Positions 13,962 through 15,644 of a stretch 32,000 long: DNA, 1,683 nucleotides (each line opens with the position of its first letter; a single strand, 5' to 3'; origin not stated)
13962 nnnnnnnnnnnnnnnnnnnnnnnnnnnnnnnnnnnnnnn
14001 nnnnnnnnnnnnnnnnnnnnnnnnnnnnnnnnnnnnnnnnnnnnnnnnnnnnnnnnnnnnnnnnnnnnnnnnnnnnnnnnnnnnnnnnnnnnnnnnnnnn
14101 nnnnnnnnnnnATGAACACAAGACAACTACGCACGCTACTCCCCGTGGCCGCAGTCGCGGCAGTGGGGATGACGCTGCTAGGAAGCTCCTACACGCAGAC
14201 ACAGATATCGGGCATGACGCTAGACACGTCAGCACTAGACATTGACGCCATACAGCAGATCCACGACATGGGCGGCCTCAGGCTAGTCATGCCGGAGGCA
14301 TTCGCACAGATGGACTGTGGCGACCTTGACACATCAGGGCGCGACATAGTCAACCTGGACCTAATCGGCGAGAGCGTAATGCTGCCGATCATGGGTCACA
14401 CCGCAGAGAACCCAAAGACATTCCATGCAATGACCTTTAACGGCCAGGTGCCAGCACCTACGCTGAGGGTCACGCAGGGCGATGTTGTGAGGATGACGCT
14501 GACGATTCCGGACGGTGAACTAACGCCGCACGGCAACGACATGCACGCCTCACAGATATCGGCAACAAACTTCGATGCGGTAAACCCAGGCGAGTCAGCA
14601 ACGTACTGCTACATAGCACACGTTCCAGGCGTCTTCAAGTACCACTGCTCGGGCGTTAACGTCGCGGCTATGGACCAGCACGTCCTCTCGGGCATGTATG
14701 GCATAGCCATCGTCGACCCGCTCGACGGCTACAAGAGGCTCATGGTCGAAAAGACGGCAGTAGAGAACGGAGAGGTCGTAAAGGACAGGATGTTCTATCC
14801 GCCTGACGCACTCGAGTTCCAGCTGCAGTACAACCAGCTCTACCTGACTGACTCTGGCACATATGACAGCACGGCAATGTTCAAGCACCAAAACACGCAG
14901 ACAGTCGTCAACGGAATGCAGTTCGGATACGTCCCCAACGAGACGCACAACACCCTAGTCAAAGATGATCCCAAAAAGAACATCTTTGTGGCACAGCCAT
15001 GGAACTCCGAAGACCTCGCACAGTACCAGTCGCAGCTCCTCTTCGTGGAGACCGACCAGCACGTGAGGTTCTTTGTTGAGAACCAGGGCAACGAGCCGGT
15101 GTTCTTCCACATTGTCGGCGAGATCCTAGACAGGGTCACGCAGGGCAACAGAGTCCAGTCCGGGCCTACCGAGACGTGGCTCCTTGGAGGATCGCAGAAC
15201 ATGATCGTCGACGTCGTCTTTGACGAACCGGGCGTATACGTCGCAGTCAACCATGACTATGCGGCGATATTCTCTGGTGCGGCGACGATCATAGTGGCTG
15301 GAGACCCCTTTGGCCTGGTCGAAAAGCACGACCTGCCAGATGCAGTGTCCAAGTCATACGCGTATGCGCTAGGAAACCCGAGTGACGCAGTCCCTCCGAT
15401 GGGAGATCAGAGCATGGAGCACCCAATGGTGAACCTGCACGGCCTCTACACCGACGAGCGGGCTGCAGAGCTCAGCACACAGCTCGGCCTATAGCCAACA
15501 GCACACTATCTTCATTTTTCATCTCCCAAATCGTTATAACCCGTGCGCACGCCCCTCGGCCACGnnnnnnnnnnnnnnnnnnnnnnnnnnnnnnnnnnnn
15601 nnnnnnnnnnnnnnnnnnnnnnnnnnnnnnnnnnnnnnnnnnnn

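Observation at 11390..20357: Family of ~50-bp units built on a perfect 20-bp palindrome, six copies, all intergenic, bracketing the accessory genes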

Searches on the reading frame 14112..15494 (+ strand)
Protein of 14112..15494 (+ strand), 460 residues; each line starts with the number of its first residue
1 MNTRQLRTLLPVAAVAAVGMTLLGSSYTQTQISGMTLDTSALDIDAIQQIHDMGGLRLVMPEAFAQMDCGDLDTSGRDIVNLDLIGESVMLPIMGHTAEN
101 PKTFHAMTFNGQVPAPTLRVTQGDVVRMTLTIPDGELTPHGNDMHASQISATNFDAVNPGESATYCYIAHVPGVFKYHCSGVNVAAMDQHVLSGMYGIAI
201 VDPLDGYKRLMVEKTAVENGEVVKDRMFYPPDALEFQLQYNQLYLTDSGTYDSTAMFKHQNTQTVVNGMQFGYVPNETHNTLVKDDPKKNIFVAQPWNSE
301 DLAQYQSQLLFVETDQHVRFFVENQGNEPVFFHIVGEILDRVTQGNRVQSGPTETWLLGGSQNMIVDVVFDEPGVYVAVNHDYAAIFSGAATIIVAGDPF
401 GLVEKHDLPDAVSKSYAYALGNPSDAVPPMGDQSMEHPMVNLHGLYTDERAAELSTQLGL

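Call 14: search_protein_families(library=pfam, proteins=[window:14112-15494:+], max_evalue=0.01)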
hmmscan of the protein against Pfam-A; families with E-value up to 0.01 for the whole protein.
window:14112-15494:+ (460 aa): 1 family
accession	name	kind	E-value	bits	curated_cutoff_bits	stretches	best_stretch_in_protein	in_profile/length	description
PF07732.21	Cu-oxidase_3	-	2.4e-07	31.3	21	1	104-203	15-116/119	Multicopper oxidase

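Call 50: find_homologous_proteins(query=window:14112-15494:+, max_evalue=1e-60)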
Query window:14112-15494:+ (460 aa): 1517 proteins with E <= 1e-60 among 8000 candidates; the best 120 are listed.
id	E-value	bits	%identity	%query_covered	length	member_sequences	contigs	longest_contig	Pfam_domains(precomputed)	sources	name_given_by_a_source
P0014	0.0e+0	1040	99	100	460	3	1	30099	PF07732.22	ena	-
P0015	3.5e-267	905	85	100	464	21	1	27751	PF07732.22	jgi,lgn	-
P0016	9.8e-254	860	81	100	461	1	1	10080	PF07732.22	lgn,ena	-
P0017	2.1e-252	856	81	100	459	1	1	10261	PF07732.22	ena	-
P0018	4.0e-249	845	79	100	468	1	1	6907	PF07732.22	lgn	-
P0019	7.4e-246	834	78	100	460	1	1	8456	PF07732.22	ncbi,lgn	-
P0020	2.9e-243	826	78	100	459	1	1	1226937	PF07732.22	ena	-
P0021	4.1e-240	816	77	100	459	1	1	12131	PF07732.22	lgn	-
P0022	7.8e-220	749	73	98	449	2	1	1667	PF07732.22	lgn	-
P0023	5.3e-219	746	71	99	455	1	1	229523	PF07732.22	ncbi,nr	ncbi:MAG: Cupredoxin nitrite reductase [Cenarchaeum symbiont of Oopsacas minuta]|nr:Cupredoxin nitri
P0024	4.1e-218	743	72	98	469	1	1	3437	PF07732.22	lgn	-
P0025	7.1e-218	742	72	98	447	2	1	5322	PF07732.22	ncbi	-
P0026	3.6e-217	740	70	100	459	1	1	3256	PF07732.22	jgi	-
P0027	5.1e-217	739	71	100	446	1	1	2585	PF07732.22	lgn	-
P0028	1.2e-216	738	70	100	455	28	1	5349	PF07732.22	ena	-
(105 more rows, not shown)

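Call 51: find_encoding_contigs(protein=P0015, flank=10000, max_places=3)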
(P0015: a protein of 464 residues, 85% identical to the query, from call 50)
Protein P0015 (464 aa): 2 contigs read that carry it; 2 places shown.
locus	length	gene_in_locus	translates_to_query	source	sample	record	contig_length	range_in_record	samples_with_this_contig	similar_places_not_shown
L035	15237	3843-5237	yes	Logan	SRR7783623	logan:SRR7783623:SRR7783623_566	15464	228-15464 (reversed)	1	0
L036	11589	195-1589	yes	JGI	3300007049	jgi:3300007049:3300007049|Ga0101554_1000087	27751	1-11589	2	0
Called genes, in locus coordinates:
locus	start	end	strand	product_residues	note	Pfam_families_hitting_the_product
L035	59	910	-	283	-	PF00091:Tubulin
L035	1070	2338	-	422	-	PF00919:UPF0004, PF04055:Radical_SAM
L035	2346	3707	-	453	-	PF00206:Lyase_1, PF10415:FumaraseC_C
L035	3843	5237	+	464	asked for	PF07732:Cu-oxidase_3 (weak)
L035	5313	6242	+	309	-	PF00389:2-Hacid_dh, PF02826:2-Hacid_dh_C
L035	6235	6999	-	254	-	PF00731:AIRC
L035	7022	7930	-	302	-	PF00056:Ldh_1_N, PF02866:Ldh_1_C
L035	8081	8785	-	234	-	PF27326:MJECL32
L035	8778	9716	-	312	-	PF25924:MJECL33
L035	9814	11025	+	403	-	PF01969:Ni_insertion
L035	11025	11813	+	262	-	PF00733:Asn_synthase, PF06508:QueC (weak)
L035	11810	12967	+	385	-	PF00266:Aminotran_5, PF00155:Aminotran_1_2 (faint), PF01212:Beta_elim_lyase, PF01041:DegT_DnrJ_EryC1 (weak)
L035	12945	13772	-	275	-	-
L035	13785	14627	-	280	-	-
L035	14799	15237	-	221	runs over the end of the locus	?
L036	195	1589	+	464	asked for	PF07732:Cu-oxidase_3 (weak)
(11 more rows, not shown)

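Call 52: find_encoding_contigs(protein=P0020, flank=10000, max_places=3)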
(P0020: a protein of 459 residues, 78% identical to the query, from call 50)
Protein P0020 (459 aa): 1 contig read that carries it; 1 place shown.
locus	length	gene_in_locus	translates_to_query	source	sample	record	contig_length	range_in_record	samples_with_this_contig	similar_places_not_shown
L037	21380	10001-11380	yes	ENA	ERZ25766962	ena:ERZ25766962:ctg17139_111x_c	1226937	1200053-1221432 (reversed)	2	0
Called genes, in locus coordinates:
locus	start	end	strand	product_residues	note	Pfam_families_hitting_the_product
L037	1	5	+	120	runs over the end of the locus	-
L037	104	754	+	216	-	PF12942:Archaeal_AmoA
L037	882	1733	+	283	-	PF02086:MethyltransfD12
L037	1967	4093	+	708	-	PF13549:ATP-grasp_5, PF02629:CoA_binding, PF13380:CoA_binding_2, PF13607:Succ_CoA_lig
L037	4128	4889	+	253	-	PF00378:ECH_1, PF16113:ECH_2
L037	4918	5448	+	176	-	PF00293:NUDIX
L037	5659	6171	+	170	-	PF01198:Ribosomal_L31e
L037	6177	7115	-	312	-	PF00091:Tubulin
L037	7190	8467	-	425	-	PF00919:UPF0004, PF04055:Radical_SAM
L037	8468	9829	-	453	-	PF00206:Lyase_1, PF10415:FumaraseC_C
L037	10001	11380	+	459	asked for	PF07732:Cu-oxidase_3 (weak)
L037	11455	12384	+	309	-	PF00389:2-Hacid_dh, PF02826:2-Hacid_dh_C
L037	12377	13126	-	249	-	PF00731:AIRC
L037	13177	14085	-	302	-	PF00056:Ldh_1_N, PF02866:Ldh_1_C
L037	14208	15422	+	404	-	PF01969:Ni_insertion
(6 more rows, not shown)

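Call 74: find_encoding_contigs(protein=P0017, flank=10000, max_places=2)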
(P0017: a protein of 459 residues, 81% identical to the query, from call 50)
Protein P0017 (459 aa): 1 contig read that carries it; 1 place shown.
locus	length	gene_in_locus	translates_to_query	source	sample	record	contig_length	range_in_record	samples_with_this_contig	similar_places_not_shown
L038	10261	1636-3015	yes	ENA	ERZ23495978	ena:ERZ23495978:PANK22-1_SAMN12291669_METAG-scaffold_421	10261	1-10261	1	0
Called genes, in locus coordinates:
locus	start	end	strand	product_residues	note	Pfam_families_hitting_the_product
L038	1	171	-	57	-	?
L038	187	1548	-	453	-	PF00206:Lyase_1, PF10415:FumaraseC_C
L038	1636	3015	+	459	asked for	PF07732:Cu-oxidase_3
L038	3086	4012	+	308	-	PF00389:2-Hacid_dh, PF02826:2-Hacid_dh_C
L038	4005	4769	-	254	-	PF00731:AIRC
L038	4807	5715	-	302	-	PF00056:Ldh_1_N, PF02866:Ldh_1_C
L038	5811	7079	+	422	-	PF01969:Ni_insertion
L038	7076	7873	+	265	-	PF00733:Asn_synthase (weak), PF06508:QueC (weak)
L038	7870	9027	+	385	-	PF00155:Aminotran_1_2 (faint), PF00266:Aminotran_5, PF01053:Cys_Met_Meta_PP (weak), PF01212:Beta_elim_lyase, PF01041:DegT_DnrJ_EryC1 (weak)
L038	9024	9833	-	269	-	-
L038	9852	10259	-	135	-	?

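Call 75: find_encoding_contigs(protein=P0016, flank=10000, max_places=2)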
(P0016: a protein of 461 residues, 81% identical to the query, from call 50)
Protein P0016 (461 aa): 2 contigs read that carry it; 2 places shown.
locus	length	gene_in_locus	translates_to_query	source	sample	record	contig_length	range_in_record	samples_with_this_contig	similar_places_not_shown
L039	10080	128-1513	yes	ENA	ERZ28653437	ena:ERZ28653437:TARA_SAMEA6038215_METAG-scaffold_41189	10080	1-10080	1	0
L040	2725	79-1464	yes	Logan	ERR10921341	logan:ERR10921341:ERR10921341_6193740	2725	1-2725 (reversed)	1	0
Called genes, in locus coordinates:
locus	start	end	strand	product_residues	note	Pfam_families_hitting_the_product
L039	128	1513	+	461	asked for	PF07732:Cu-oxidase_3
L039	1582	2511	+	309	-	PF00389:2-Hacid_dh, PF02826:2-Hacid_dh_C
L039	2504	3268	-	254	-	PF00731:AIRC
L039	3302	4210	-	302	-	PF00056:Ldh_1_N, PF02866:Ldh_1_C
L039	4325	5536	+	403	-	PF01969:Ni_insertion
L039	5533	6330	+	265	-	PF00733:Asn_synthase (weak), PF03054:tRNA_Me_trans (faint), PF06508:QueC (weak)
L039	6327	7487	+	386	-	PF00266:Aminotran_5, PF01212:Beta_elim_lyase (weak), PF00155:Aminotran_1_2, PF01041:DegT_DnrJ_EryC1 (weak)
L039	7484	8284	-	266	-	-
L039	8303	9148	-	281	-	-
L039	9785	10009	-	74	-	-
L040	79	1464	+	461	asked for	PF07732:Cu-oxidase_3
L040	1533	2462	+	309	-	PF00389:2-Hacid_dh, PF02826:2-Hacid_dh_C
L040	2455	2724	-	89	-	?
